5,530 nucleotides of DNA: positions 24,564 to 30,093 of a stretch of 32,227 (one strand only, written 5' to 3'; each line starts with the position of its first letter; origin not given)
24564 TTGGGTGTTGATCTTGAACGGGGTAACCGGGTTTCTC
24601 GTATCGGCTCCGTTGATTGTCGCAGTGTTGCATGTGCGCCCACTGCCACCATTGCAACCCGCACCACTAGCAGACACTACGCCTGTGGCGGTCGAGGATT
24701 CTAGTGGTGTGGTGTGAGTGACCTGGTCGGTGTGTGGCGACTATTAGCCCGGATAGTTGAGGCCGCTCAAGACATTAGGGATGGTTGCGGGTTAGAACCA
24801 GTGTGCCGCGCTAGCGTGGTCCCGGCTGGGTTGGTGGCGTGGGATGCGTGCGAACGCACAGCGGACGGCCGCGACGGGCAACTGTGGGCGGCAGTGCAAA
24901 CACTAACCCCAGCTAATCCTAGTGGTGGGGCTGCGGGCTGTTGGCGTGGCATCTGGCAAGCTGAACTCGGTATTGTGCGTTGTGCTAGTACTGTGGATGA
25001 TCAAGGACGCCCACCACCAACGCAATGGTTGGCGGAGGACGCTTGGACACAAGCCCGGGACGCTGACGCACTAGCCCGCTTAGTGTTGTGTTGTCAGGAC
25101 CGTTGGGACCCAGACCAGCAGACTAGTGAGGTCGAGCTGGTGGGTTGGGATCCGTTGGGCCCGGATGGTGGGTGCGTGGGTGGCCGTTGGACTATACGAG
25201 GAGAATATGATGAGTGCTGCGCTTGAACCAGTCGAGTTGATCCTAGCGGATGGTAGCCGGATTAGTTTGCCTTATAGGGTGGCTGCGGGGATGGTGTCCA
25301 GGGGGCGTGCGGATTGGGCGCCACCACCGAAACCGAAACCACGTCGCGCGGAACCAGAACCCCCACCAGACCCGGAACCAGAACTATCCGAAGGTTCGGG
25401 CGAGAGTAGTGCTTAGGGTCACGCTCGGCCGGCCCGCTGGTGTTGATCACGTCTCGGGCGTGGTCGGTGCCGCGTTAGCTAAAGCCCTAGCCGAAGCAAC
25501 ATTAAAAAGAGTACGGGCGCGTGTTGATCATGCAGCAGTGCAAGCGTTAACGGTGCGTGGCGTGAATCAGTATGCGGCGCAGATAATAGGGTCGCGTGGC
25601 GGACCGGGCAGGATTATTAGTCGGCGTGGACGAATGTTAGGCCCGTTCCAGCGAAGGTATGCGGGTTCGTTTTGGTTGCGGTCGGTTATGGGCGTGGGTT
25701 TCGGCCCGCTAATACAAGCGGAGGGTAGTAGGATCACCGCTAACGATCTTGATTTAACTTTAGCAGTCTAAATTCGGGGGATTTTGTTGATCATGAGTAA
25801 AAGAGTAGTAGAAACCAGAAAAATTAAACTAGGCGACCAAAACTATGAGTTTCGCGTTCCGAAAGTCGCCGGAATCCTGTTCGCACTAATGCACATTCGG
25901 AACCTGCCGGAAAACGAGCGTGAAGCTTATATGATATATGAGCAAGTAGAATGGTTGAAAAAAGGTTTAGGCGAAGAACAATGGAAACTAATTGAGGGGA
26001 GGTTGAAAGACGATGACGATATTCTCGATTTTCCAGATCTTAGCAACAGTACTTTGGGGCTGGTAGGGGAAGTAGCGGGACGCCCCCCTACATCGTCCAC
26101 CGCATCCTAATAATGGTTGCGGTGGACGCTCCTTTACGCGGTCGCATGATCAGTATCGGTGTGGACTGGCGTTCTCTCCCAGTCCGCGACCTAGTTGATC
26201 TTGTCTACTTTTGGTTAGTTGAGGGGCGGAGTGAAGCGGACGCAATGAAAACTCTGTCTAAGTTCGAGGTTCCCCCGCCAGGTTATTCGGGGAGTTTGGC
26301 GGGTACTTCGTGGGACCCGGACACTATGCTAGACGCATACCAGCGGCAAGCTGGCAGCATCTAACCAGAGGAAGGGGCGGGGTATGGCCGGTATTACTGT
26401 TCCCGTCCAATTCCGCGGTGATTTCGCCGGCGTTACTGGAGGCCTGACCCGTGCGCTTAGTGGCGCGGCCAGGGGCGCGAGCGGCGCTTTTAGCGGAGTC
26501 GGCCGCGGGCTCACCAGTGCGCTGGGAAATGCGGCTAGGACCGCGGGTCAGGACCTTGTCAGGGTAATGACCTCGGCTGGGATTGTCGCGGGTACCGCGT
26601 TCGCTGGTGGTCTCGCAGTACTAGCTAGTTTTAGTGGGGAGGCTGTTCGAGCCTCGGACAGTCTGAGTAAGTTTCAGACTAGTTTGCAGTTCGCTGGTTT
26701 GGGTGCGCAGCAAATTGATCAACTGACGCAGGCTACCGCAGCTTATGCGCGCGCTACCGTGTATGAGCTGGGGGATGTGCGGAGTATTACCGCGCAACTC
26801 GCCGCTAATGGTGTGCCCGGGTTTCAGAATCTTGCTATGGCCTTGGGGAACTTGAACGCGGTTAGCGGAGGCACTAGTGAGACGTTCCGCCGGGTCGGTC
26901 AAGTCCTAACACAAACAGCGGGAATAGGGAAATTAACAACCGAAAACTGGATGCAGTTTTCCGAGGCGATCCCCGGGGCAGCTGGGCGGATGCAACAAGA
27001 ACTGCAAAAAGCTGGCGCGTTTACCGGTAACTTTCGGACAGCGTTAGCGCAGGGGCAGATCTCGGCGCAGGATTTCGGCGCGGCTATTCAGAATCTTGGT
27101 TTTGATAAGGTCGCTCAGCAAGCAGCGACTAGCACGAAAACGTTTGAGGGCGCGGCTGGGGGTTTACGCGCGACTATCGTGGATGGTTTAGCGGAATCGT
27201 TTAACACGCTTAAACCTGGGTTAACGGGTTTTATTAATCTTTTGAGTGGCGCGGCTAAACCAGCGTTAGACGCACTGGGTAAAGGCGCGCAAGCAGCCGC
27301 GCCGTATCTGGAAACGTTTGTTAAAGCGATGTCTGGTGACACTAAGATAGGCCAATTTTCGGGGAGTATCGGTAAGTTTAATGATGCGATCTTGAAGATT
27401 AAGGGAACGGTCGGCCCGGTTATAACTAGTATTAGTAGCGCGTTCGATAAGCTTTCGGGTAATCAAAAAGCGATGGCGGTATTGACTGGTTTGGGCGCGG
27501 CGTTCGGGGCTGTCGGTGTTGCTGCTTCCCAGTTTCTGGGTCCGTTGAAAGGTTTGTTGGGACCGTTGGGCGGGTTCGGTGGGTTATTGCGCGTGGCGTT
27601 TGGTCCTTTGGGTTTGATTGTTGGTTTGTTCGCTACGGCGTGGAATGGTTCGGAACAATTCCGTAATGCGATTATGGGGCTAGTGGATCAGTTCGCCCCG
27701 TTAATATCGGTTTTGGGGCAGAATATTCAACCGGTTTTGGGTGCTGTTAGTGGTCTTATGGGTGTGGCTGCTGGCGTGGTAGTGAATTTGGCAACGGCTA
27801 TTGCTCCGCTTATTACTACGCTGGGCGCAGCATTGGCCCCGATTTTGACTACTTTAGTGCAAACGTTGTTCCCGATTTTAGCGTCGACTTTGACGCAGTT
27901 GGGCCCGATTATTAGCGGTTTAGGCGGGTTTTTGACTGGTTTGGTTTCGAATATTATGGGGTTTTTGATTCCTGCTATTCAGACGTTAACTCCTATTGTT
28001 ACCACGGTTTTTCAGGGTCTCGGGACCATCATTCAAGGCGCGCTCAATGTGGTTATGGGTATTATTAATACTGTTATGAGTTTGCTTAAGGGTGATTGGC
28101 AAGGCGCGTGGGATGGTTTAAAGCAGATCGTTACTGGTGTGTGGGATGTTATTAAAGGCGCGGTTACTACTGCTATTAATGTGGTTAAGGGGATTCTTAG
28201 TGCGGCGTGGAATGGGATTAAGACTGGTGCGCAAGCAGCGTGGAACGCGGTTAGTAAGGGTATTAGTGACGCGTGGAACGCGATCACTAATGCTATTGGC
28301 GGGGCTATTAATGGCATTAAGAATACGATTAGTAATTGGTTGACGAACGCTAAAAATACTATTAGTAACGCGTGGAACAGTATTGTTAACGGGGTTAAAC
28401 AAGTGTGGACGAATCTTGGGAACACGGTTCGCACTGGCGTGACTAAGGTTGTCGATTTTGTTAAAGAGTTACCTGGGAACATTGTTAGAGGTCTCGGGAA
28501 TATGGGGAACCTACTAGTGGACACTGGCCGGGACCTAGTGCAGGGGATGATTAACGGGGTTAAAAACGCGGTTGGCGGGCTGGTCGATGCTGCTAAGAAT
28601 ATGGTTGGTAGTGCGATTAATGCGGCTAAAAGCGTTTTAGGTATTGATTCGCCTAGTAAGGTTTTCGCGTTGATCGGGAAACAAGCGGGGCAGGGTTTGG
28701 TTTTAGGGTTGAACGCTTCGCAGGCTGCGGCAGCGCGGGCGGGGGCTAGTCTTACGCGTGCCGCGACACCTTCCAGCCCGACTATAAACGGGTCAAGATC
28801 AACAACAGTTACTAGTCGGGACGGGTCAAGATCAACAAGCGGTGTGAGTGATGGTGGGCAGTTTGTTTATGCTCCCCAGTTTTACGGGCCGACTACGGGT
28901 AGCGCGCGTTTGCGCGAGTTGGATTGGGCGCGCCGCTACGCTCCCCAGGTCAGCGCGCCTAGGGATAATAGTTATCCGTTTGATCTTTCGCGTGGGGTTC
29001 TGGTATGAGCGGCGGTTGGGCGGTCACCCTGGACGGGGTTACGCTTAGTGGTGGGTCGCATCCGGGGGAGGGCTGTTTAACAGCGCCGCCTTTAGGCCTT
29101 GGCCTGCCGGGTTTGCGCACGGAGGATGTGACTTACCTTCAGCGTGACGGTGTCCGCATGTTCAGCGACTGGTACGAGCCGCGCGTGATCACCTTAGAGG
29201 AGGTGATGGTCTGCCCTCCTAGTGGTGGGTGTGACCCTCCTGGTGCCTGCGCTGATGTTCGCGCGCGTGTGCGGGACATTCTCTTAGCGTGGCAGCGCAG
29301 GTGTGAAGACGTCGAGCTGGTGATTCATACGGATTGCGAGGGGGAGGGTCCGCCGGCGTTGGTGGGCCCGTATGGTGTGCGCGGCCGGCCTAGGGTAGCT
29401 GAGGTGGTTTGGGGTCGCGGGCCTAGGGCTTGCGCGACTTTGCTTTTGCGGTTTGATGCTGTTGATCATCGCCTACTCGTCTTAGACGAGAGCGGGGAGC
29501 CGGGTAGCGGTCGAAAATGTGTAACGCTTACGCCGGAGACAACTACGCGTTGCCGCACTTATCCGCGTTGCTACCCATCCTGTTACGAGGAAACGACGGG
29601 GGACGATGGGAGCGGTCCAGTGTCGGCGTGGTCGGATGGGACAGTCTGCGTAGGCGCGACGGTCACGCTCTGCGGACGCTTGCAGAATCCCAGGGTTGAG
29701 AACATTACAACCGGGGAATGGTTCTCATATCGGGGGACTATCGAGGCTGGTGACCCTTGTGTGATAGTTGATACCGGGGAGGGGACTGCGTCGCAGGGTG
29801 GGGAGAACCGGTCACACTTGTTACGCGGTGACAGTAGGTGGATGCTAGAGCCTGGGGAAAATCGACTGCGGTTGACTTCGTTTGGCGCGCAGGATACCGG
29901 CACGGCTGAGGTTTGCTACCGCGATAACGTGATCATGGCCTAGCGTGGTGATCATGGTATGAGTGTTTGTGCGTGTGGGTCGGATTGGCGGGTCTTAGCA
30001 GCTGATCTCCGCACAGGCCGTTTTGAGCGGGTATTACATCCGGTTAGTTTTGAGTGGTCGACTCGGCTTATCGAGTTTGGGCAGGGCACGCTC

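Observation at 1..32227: Extreme over-representation of the palindrome TGATCA and the 8-mer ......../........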

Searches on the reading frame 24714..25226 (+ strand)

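Call 52: search_protein_families(library=phrogs, max_evalue=0.001, proteins=[window:24714-25226:+])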
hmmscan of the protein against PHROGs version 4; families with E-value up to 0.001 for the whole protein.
window:24714-25226:+ (170 aa): 1 family
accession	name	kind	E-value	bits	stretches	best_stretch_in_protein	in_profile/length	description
phrog_810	-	unknown function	1.1e-14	55.8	1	32-161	38-176/180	-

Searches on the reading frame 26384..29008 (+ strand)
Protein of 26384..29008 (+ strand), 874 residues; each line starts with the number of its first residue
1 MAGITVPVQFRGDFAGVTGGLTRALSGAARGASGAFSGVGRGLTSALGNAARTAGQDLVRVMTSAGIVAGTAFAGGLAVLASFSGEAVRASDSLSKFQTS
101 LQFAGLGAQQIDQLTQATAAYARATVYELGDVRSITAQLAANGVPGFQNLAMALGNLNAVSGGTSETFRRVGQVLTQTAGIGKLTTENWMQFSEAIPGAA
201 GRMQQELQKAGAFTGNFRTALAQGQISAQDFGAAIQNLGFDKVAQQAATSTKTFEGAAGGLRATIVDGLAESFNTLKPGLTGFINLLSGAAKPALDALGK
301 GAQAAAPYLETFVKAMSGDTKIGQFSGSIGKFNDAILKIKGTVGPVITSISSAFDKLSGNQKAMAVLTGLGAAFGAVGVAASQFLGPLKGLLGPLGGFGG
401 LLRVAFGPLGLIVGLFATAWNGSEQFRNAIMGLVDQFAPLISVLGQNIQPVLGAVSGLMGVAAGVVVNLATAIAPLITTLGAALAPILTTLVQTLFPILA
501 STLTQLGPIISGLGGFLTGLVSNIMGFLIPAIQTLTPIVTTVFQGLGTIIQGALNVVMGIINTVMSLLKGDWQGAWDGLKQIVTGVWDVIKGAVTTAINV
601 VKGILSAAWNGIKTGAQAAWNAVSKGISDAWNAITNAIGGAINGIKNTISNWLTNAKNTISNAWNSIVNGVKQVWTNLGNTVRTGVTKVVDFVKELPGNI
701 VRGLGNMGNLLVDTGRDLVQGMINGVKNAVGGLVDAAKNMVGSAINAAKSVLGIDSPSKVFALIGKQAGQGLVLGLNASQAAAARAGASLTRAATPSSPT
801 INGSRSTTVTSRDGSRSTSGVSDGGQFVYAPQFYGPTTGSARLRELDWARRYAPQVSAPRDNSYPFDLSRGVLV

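Call 6: search_protein_families(library=phrogs, proteins=[window:26384-29008:+])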
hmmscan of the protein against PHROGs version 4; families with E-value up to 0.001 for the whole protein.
window:26384-29008:+ (874 aa): 32 families (the best 25 are shown)
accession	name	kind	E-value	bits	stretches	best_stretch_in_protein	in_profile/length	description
phrog_58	-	tail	1.2e-95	323.1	1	25-821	294-1022/1544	tail length tape measure protein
phrog_305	-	tail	9.3e-49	167.9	1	266-794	282-752/1001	tail length tape measure protein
phrog_1204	-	tail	1.8e-47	163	3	13-402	135-509/1483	tail protein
phrog_167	-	tail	1.2e-43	150.1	1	88-752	360-996/1555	tail length tape measure protein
phrog_5493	-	tail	1.3e-42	147.3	1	150-805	422-1038/1102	tail length tape measure protein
phrog_1272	-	tail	3.6e-42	145.3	2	244-690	507-1012/1606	tail length tape measure protein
phrog_17020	-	unknown function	3.6e-30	106.3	2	524-714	36-221/353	-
phrog_4200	-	tail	3e-29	103.1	2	264-623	265-579/732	tail length tape measure protein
phrog_5448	-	tail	1.7e-27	95.9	2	627-811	1844-2029/3103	tail length tape measure protein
phrog_1686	-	tail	3.3e-25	89.1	2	18-375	62-411/1224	tail length tape measure protein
phrog_971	-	lysis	1.2e-24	88.1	1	23-734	87-788/1338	endolysin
phrog_4372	-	tail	7.1e-24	84.4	2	579-796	1167-1362/1681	tail length tape measure protein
phrog_26805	-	unknown function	9.5e-21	74.8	1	510-817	322-629/697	-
phrog_8462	-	tail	1.4e-20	74.6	1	469-806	228-548/672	tail length tape measure protein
phrog_1535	-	tail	1.6e-20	73.9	1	135-776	415-1085/1152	tail length tape measure protein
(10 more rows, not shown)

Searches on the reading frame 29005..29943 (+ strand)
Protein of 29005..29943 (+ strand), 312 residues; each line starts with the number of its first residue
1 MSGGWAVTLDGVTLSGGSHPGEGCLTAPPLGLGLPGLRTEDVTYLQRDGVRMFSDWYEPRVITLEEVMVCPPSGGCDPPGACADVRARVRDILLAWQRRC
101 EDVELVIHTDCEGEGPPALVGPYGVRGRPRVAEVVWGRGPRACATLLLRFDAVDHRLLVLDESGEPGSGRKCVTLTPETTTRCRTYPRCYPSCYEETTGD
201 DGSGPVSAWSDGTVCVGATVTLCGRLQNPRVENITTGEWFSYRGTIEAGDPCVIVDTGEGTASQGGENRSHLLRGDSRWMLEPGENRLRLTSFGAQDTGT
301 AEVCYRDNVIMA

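Call 52: search_protein_families(library=phrogs, max_evalue=0.001, proteins=[window:29005-29943:+])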
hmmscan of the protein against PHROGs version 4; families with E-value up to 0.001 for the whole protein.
window:29005-29943:+ (312 aa): 2 families
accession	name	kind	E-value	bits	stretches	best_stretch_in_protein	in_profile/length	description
phrog_5577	-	tail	1.7e-11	45.1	1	202-307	189-292/295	minor tail protein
phrog_33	-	tail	4.5e-06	27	0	220-294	196-266/651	distal tail protein Dit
